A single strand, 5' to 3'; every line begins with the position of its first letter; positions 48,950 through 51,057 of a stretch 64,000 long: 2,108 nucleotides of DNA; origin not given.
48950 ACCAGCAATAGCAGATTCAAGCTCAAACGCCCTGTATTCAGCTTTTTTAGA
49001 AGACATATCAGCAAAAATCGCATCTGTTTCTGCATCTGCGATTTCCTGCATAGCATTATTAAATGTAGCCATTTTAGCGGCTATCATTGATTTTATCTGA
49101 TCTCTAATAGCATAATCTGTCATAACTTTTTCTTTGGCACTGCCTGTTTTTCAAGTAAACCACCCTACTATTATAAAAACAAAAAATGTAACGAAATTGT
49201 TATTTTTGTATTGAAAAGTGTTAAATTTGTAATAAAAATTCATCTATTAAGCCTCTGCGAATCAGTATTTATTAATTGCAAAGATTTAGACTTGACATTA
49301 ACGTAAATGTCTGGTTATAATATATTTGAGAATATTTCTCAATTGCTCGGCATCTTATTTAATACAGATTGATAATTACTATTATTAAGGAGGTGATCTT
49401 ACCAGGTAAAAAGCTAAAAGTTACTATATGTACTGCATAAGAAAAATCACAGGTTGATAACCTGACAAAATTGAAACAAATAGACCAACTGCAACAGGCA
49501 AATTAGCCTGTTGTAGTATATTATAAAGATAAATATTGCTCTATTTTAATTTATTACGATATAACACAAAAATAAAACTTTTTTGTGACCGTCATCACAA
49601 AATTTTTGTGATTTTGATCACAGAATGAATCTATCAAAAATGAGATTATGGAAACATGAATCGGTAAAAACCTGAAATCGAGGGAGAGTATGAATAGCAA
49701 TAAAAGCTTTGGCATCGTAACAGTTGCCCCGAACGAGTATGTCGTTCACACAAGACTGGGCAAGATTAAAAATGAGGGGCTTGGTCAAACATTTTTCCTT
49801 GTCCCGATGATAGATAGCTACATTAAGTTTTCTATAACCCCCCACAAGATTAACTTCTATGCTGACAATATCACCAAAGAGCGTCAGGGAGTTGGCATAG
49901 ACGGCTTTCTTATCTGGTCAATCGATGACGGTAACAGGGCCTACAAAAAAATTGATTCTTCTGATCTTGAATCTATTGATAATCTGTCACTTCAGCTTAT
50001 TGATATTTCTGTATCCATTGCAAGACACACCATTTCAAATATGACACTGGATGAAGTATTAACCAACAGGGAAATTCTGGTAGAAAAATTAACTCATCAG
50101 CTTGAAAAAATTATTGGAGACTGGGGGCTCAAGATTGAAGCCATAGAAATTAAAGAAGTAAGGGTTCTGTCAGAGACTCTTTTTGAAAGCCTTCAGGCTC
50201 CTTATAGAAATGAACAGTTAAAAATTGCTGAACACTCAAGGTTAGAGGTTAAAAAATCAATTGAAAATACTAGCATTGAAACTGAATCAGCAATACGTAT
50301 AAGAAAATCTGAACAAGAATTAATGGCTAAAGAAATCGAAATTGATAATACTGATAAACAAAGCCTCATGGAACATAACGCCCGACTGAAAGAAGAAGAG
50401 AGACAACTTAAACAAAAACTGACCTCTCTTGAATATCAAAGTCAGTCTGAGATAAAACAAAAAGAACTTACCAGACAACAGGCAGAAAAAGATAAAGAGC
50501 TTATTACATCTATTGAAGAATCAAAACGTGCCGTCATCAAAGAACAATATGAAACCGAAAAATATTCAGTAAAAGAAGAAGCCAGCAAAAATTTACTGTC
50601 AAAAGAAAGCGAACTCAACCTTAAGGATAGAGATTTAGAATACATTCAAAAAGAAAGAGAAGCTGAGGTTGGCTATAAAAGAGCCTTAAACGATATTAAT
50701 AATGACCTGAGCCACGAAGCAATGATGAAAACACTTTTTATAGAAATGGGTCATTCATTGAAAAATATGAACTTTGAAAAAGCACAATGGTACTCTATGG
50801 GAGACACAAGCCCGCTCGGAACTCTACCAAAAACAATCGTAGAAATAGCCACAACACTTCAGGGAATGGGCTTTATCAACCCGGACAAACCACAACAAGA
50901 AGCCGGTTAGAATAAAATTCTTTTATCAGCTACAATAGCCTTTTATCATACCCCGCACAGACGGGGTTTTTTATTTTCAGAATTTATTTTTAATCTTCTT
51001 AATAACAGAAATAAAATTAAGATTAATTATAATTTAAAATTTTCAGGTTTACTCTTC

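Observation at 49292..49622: Control region with a consensus sigma70 promoter, a 12-nt perfect anti-SD complement with no ORF, structured hairpins, and two perfect TGTGA-N6-TCACA palindromes upstream of the SPFH gene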

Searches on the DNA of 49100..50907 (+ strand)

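Call 4: search_rna_families(source=window, start=49100, end=49750, threshold=evalue, max_evalue=10, show_alignments=5)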
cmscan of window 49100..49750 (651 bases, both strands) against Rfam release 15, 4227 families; matches with E-value up to 10: 6.
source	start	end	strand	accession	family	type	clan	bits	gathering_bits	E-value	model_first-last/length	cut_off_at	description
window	49437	49520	+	RF04178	BTnc005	Gene; sRNA;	-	22.8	174.8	0.0059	1-205/205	no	Bacteroides sRNA BTnc005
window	49583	49625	+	RF00774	mir-360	Gene; miRNA;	-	22.5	60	0.038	1-62/62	no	mir-360 microRNA precursor family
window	49478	49552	+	RF01494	rliD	Gene; antisense;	-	18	50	0.011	110-198/327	no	Listeria sRNA rliD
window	49617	49662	+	RF02624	BSnc150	Gene; sRNA;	-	17.8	73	1.8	1-44/44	no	Brucella sRNA 150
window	49580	49626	+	RF03374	mir-2001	Gene; miRNA;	-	14.6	74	5.3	1-72/72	no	mir-2001 microRNA precursor family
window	49584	49622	+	RF01464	rliA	Gene; sRNA;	-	13.7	50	4.3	107-143/224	no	Listeria sRNA rliA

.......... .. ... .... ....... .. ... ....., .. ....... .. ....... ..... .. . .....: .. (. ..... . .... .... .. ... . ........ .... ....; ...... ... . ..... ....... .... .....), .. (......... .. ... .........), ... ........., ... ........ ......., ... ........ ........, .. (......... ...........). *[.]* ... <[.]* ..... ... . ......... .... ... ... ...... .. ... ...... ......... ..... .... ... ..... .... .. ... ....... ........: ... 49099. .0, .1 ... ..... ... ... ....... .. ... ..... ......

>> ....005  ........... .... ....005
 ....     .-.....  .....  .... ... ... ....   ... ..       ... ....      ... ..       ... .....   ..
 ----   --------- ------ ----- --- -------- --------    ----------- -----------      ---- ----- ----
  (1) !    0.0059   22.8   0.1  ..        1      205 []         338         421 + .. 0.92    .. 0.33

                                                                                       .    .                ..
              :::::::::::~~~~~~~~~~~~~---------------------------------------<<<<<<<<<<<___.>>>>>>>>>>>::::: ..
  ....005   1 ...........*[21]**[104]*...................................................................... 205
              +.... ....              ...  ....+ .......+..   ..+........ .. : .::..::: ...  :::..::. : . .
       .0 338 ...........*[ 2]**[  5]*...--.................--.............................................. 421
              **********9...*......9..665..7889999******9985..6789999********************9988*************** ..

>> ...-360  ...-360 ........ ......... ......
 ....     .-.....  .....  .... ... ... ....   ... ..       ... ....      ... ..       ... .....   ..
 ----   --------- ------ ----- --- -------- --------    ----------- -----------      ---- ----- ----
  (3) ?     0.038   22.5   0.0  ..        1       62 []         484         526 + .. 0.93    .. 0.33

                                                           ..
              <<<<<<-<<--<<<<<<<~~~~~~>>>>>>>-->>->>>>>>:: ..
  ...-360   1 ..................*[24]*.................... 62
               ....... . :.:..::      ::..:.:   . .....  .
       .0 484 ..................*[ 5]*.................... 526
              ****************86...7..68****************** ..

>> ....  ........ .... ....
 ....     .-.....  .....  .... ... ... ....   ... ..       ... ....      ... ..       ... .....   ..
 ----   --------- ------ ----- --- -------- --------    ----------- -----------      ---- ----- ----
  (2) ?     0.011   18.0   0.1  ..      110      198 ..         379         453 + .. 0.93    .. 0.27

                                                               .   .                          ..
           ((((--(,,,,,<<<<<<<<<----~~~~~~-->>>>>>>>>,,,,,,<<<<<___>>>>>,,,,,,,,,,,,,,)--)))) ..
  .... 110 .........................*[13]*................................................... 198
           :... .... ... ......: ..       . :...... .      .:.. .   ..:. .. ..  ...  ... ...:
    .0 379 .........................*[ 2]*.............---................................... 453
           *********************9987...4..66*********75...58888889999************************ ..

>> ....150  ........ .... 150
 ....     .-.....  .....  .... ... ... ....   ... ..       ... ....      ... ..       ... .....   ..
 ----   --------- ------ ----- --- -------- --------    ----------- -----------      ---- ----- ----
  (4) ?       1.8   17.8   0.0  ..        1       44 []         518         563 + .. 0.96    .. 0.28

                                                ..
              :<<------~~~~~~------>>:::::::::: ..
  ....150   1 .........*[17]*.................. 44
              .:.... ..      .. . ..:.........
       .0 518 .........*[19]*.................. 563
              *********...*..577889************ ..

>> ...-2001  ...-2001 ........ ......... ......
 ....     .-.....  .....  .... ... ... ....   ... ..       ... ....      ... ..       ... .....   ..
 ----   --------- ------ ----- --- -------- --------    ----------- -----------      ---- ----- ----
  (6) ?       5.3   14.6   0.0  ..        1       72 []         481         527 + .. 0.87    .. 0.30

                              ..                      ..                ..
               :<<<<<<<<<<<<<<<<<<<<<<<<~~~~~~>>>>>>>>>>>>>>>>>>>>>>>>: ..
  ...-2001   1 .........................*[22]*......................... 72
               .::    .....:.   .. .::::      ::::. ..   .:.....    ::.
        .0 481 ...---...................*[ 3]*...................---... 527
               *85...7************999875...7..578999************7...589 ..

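Call 29: search_rna_families(sources=[L008, L010, L011, L012, L013, L015, L016, L014, L007], threshold=gathering)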
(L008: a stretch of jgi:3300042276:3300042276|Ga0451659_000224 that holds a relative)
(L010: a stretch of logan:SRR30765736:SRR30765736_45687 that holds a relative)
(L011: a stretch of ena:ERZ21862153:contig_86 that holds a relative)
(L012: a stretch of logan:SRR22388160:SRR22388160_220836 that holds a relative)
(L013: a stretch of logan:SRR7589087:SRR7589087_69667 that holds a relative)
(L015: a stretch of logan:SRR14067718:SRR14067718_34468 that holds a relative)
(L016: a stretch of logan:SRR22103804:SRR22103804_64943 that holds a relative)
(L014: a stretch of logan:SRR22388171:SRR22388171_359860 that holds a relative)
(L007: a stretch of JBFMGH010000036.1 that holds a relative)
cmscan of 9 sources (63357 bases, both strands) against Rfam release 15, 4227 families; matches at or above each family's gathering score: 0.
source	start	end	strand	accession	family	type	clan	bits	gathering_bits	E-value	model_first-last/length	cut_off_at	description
